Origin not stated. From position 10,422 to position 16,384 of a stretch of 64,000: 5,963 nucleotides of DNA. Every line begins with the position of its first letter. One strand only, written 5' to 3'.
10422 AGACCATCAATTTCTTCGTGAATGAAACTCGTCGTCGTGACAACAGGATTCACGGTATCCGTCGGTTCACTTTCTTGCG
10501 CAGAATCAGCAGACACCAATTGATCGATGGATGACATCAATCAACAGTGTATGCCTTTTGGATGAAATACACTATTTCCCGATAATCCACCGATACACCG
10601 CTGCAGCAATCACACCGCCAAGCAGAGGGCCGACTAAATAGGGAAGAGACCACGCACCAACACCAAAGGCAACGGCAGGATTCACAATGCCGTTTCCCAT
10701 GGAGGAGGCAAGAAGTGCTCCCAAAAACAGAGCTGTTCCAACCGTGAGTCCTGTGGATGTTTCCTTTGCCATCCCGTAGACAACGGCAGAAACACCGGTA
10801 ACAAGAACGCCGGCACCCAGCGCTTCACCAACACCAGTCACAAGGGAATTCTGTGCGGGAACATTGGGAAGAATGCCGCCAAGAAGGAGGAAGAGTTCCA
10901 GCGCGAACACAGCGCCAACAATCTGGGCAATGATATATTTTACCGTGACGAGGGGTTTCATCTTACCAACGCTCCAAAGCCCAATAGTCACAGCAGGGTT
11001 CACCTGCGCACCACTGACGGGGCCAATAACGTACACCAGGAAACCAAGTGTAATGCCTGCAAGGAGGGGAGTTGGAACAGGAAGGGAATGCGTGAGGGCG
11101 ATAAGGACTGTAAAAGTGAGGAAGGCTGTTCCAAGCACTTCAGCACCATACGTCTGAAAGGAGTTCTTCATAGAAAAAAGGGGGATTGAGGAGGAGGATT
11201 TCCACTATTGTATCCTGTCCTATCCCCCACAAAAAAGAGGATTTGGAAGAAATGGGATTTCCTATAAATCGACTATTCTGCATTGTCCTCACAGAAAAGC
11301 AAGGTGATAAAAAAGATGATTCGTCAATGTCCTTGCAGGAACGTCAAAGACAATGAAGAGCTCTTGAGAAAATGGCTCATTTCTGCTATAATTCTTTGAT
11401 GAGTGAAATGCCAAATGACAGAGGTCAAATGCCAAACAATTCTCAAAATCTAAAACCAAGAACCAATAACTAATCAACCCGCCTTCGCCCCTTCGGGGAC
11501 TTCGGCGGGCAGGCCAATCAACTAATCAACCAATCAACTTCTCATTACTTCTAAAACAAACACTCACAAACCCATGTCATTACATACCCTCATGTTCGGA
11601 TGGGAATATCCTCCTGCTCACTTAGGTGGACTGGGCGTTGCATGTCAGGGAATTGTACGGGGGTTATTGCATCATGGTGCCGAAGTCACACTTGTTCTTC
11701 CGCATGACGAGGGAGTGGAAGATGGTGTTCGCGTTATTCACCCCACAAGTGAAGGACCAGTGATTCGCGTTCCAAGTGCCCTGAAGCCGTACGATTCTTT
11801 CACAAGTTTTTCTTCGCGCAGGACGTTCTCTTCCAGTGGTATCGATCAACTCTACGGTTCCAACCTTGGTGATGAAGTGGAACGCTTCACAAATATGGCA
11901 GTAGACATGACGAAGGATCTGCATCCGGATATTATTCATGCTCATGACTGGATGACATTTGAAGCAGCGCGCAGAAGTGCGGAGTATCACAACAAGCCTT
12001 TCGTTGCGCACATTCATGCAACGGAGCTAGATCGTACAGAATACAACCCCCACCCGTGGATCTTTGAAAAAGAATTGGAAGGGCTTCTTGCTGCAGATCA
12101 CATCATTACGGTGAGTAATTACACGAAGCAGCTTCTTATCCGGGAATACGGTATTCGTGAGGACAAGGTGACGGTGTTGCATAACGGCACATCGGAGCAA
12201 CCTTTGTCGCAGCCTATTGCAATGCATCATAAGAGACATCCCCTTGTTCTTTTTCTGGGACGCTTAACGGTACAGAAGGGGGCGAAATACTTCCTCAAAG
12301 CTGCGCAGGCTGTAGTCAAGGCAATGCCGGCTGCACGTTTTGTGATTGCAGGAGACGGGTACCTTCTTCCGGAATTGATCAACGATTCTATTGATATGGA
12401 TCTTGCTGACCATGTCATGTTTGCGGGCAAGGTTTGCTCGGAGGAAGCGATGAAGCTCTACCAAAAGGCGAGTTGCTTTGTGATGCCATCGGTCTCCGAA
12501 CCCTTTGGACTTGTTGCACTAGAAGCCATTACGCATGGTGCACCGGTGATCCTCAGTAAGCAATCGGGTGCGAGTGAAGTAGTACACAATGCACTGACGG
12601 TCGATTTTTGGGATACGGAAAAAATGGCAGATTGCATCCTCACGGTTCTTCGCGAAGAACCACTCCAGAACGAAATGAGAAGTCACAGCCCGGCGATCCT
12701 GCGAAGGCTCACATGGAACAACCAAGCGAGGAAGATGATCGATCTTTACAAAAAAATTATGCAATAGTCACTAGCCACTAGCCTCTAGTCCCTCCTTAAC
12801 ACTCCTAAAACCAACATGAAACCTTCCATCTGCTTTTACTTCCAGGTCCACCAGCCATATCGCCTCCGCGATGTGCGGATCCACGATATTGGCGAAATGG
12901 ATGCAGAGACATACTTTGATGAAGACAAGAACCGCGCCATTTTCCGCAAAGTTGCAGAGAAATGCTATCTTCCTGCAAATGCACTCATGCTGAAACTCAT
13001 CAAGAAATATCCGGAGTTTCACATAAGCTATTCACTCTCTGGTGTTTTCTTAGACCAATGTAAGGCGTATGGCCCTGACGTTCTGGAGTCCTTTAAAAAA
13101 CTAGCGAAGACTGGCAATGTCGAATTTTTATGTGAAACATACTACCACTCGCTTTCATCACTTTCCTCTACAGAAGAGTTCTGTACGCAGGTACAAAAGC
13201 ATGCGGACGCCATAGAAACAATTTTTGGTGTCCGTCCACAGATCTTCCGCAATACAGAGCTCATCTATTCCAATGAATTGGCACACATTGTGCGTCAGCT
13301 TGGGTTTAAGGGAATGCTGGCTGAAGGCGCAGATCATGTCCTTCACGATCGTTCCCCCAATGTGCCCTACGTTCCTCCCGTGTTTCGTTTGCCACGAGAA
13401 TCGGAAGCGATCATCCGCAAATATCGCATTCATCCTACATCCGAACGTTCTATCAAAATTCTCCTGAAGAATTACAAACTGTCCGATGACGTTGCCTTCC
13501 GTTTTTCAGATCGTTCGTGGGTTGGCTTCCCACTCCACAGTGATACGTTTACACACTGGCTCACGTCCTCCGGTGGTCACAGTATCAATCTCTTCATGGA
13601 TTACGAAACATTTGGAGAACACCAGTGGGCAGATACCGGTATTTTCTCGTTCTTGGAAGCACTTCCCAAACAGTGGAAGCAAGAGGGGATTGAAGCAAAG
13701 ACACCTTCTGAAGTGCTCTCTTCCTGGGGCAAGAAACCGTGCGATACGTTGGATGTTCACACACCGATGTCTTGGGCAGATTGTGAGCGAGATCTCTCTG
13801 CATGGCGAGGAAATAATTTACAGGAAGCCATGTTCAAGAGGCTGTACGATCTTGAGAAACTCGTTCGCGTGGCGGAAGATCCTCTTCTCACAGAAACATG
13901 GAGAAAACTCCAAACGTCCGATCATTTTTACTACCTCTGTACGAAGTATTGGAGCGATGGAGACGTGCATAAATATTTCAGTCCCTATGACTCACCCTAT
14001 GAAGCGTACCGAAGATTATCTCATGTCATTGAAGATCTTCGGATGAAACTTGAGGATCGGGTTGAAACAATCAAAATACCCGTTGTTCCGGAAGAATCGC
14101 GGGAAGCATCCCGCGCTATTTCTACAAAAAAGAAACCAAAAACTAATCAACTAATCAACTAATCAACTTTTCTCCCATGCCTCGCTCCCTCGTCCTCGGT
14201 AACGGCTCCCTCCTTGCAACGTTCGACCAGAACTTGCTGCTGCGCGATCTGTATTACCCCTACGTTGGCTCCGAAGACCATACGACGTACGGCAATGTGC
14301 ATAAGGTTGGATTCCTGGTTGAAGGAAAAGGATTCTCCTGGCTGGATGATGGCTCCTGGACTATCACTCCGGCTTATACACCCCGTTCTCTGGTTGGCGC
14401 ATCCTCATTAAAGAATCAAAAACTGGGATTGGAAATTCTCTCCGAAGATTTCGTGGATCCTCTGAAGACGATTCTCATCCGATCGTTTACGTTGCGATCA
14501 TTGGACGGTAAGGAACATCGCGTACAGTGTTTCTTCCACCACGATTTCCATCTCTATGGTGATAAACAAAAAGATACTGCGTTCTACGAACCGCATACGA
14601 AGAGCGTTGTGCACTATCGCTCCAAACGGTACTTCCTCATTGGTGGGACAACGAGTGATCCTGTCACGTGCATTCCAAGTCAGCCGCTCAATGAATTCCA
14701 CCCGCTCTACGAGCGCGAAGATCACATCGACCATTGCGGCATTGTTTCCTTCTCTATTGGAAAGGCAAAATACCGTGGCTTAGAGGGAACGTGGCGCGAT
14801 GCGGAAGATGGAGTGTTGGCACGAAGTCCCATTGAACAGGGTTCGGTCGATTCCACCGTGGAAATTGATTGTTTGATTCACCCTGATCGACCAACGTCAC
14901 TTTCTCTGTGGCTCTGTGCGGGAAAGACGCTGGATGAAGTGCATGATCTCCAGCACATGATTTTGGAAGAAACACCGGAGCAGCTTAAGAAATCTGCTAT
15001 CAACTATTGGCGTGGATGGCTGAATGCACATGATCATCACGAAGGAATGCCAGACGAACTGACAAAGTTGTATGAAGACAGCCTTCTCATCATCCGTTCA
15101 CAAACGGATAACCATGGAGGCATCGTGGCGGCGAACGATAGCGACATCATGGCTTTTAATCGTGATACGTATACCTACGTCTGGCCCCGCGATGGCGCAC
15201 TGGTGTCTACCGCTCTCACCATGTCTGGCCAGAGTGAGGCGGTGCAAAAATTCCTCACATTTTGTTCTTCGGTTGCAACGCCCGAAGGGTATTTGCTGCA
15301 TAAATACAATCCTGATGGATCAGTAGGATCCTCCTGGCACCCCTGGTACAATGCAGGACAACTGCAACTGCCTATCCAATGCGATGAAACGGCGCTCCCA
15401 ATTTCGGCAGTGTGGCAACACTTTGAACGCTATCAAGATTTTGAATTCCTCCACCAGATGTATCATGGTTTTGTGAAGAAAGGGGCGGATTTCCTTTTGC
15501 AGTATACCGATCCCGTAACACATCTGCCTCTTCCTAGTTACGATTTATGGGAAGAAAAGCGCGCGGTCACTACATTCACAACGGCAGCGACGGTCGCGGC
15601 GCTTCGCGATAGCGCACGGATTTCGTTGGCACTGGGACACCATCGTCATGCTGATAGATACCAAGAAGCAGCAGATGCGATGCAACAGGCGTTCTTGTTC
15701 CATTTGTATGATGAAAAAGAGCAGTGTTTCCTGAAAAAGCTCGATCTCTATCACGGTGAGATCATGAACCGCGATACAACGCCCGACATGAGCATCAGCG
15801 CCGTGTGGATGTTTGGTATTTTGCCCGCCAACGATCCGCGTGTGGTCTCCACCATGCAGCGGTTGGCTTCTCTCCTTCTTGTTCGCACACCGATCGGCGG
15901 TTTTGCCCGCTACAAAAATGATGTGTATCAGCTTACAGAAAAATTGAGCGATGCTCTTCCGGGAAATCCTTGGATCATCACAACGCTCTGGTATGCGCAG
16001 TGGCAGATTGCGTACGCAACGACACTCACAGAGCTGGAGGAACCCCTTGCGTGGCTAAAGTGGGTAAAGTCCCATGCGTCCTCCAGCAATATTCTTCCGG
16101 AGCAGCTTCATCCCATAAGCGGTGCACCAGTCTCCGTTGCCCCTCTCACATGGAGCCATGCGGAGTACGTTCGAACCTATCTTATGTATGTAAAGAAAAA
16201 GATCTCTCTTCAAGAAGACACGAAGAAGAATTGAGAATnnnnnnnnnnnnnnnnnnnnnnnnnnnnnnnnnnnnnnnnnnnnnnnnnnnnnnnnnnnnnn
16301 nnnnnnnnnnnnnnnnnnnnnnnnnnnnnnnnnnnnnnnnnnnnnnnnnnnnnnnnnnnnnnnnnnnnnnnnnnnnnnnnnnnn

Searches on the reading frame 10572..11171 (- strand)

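Call 68: search_protein_families(library=pfam, proteins=[window:10572-11171:-], max_evalue=0.01)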
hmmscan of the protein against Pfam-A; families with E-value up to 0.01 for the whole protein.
window:10572-11171:- (199 aa): 1 family
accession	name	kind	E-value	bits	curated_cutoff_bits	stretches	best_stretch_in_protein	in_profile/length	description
PF00230.25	MIP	-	3e-16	60.3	25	1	6-193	9-222/222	Major intrinsic protein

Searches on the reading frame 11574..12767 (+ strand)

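Call 40: search_protein_families(library=pfam, proteins=[window:11574-12767:+], max_evalue=0.001)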
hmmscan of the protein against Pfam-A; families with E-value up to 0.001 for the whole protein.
window:11574-12767:+ (397 aa): 7 families
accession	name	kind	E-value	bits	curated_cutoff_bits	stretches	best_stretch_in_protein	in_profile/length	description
PF00534.26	Glycos_transf_1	-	6.6e-30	104.3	26.4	1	220-370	13-167/172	Glycosyl transferases group 1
PF13692.12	Glyco_trans_1_4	-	3.8e-29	102.2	27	1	223-360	2-141/142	Glycosyl transferases group 1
PF13439.12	Glyco_transf_4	-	4.5e-23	82.6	28.5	1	18-206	2-166/170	Glycosyltransferase Family 4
PF20706.3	GT4-conflict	-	2.6e-19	69.9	26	1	111-357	75-335/385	Family 4 Glycosyltransferase in conflict systems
PF13579.12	Glyco_trans_4_4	-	5.2e-17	63.1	29.7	1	18-205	1-158/158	Glycosyl transferase 4-like domain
PF08323.17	Glyco_transf_5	-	1e-16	61.8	22.7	1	6-193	3-230/239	Starch synthase catalytic domain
PF00982.27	Glyco_transf_20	-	2.3e-07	30.3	32.5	1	284-370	357-448/473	Glycosyltransferase family 20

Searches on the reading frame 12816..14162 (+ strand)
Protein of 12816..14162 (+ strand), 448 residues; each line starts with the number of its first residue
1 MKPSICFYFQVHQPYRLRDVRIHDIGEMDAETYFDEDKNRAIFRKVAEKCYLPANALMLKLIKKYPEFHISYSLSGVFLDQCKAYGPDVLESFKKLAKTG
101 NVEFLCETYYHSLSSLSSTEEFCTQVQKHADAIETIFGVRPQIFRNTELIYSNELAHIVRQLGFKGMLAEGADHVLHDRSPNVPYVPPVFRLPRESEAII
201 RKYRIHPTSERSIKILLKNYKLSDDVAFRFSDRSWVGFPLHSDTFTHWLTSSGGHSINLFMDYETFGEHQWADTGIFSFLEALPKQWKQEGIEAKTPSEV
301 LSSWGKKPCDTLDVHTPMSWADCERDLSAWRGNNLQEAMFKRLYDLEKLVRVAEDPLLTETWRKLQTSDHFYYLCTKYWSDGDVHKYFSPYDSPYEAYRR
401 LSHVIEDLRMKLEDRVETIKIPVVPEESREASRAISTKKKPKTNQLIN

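Call 40: search_protein_families(library=pfam, proteins=[window:12816-14162:+], max_evalue=0.001)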
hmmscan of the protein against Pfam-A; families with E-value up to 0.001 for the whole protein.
window:12816-14162:+ (448 aa): 3 families
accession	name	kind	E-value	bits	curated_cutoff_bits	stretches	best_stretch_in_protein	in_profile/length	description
PF03065.20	Glyco_hydro_57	-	4.1e-71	240.1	21.2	1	7-303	2-281/291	Glycosyl hydrolase family 57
PF01522.26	Polysacc_deac_1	-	8.5e-06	26.2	23.1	1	91-165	49-122/124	Polysaccharide deacetylase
PF01074.27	Glyco_hydro_38N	-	0.00021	21.3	25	1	57-171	31-145/270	Glycosyl hydrolases family 38 N-terminal domain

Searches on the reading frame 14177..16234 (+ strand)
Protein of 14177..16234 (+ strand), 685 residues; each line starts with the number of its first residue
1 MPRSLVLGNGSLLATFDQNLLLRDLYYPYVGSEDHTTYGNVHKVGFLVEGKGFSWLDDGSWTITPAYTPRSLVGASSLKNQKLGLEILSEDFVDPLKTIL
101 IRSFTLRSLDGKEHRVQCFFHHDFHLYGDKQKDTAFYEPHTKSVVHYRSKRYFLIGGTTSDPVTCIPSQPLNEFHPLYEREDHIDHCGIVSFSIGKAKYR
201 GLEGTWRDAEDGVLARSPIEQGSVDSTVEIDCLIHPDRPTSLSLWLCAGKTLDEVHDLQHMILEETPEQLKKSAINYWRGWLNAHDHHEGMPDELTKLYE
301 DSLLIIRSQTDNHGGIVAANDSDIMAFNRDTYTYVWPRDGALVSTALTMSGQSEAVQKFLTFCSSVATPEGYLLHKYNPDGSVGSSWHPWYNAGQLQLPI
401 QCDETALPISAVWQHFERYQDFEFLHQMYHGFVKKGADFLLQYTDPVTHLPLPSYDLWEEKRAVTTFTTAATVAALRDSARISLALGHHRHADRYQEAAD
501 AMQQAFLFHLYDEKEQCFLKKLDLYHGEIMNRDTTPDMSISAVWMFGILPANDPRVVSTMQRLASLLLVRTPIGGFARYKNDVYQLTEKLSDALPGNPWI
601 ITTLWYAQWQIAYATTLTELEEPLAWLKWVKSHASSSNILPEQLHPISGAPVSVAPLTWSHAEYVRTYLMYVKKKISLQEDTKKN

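Call 40: search_protein_families(library=pfam, proteins=[window:14177-16234:+], max_evalue=0.001)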
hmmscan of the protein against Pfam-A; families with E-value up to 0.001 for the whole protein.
window:14177-16234:+ (685 aa): 2 families
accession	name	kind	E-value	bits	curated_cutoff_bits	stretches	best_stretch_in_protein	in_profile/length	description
PF00723.27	Glyco_hydro_15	-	1.8e-28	100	22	2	307-609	17-328/427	Glycosyl hydrolases family 15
PF17389.8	Bac_rhamnosid6H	-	0.00026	20.8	24.5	1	409-515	104-218/339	Bacterial alpha-L-rhamnosidase 6 hairpin glycosidase domain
